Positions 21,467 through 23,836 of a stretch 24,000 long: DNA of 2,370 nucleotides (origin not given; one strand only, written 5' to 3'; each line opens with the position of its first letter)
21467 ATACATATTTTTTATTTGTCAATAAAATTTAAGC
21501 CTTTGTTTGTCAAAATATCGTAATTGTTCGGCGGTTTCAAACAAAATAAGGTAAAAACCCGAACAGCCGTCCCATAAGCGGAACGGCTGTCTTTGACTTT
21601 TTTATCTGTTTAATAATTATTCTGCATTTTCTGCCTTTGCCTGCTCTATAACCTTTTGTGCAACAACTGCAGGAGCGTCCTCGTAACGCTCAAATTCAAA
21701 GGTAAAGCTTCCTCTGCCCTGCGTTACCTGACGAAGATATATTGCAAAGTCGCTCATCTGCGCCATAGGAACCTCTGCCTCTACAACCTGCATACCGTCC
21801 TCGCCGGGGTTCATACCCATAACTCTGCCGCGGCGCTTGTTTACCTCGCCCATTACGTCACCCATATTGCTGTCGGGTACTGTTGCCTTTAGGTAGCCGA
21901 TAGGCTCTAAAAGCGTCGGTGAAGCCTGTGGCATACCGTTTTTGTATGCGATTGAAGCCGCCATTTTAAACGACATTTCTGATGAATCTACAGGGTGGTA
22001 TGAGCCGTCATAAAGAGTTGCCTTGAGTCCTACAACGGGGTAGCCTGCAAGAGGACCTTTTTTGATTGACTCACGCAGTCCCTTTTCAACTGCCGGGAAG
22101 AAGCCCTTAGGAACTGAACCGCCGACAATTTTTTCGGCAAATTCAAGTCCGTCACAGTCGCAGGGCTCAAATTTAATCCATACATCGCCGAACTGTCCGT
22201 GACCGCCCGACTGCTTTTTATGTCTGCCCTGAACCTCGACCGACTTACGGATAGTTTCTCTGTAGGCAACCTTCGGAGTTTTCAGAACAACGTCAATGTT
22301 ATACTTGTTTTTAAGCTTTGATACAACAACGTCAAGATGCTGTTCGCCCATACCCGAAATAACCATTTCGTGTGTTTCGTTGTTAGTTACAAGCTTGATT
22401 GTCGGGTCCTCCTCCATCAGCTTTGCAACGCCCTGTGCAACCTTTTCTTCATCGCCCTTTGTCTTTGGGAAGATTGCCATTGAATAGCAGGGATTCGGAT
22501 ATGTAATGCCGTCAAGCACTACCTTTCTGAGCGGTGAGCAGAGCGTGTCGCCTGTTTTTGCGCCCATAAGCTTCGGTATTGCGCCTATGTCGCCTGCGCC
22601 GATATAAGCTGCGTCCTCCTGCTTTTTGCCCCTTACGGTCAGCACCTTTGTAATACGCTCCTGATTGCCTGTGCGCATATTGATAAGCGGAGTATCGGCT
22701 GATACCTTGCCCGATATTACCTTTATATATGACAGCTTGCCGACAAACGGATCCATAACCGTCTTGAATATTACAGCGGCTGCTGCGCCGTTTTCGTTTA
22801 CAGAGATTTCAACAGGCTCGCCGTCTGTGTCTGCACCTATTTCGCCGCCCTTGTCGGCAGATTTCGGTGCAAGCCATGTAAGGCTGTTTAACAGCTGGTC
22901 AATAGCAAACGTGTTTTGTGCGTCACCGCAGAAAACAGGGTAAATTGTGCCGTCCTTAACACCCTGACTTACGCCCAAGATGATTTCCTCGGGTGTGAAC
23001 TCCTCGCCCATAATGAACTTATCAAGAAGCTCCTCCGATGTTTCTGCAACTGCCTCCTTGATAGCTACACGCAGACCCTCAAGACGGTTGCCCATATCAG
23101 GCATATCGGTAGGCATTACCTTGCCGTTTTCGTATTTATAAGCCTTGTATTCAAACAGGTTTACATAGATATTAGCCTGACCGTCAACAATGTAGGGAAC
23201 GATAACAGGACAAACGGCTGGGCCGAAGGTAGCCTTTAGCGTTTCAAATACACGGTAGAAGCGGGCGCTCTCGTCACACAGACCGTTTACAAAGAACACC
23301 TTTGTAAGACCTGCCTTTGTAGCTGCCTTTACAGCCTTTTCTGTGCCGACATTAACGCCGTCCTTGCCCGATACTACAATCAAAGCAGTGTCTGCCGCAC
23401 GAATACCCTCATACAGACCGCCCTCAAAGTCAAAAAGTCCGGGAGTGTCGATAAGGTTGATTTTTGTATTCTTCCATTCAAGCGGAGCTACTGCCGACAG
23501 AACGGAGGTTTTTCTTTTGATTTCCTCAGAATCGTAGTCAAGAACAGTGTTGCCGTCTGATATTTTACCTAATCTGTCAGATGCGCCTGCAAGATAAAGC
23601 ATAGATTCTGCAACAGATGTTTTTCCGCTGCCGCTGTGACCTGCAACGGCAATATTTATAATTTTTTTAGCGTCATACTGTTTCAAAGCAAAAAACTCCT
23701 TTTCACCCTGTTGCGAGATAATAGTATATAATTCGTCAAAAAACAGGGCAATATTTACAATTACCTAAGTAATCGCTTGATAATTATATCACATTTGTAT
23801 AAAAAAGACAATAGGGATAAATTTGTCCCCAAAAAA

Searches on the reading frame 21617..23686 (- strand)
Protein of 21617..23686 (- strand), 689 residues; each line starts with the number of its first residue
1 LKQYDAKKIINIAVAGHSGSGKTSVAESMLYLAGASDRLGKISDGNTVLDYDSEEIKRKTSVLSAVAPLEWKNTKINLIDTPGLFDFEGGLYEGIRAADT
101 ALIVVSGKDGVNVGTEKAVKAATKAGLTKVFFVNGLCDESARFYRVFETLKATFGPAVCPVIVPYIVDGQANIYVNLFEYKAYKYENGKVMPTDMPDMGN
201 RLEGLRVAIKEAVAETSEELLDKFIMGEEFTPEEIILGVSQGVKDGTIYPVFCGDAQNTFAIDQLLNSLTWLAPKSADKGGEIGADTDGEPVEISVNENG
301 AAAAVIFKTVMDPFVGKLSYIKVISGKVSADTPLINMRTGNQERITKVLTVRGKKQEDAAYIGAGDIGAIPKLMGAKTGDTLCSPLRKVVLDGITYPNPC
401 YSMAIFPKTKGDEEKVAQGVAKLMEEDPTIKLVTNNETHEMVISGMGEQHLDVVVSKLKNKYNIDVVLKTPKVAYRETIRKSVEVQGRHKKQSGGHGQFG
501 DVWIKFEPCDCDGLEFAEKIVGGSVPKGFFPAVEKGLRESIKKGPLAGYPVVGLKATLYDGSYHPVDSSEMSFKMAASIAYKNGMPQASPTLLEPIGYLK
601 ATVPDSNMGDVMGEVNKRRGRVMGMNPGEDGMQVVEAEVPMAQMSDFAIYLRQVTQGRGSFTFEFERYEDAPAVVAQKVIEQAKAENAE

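Call 35: search_protein_families(library=pfam, proteins=[window:21617-23686:-], max_evalue=0.0001)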
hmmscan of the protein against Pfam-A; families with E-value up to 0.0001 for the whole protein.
window:21617-23686:- (689 aa): 7 families
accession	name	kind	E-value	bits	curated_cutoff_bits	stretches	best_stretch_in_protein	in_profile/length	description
PF03764.24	EFG_IV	-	2.1e-43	147.4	24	1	471-588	1-120/121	Elongation factor G, domain IV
PF00009.33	GTP_EFTU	-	3e-31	108.9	26.5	1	7-274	1-187/188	Elongation factor Tu GTP binding domain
PF14492.12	EFG_III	-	1e-28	99.7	27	1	397-469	2-74/75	Elongation Factor G, domain III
PF00679.30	EFG_C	-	6.5e-25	87.4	27.9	1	592-678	2-88/89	Elongation factor G C-terminus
PF22042.2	EF-G_D2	-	5.2e-14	52.6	27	1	302-384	2-83/84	Elongation factor G domain 2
PF03144.31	GTP_EFTU_D2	-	2.9e-09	37.6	30.3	1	316-383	1-73/73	Elongation factor Tu domain 2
PF16658.11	RF3_C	-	2.8e-05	24.4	40.1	1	412-484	22-94/132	Class II release factor RF3, C-terminal domain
